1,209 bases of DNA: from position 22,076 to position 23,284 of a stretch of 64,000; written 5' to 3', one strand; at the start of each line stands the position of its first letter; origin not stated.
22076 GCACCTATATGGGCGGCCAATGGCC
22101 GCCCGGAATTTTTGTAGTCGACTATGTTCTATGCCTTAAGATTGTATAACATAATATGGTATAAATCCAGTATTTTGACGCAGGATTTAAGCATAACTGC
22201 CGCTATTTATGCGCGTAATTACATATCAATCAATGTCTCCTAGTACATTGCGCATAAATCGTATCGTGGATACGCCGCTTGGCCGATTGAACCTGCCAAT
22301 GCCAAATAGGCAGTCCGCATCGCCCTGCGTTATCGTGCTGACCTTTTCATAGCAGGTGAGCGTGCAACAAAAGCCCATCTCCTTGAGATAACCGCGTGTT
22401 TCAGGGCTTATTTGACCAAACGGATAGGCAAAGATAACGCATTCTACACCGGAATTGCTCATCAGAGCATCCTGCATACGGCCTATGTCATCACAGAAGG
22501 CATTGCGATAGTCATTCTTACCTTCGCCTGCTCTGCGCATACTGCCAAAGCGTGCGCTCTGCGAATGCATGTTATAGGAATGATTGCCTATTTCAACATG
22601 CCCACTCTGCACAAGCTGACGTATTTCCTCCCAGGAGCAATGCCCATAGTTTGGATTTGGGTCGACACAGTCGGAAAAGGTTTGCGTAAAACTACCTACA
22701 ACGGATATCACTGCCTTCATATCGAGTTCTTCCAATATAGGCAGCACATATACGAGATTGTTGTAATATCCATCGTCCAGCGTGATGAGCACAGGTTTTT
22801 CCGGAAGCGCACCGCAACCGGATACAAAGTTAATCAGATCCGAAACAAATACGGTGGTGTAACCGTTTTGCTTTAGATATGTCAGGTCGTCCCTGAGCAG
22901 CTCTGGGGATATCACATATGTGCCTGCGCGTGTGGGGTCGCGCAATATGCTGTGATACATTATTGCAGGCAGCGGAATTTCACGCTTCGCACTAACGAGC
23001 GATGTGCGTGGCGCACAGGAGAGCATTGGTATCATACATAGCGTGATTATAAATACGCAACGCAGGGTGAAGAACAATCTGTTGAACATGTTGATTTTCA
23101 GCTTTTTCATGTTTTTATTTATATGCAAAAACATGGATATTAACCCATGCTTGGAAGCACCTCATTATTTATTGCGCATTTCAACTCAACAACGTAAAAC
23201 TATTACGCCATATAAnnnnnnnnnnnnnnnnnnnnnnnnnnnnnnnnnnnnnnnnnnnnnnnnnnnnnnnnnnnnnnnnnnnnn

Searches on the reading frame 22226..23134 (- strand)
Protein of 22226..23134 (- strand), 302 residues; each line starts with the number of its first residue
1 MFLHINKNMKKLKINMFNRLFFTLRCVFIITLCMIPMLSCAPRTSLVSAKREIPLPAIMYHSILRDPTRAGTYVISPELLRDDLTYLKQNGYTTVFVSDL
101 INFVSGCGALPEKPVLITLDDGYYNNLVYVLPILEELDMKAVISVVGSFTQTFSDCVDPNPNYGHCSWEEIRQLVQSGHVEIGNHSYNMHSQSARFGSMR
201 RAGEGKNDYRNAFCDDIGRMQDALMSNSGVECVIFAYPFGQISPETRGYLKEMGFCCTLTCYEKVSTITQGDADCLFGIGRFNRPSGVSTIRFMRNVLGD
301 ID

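Call 20: search_protein_families(library=pfam, proteins=[window:22226-23134:-], max_evalue=0.001)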
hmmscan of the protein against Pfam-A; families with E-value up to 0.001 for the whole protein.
window:22226-23134:- (302 aa): 1 family
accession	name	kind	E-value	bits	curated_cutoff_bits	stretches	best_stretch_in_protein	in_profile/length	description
PF01522.26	Polysacc_deac_1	-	4.1e-20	72.4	23.1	1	110-255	4-121/124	Polysaccharide deacetylase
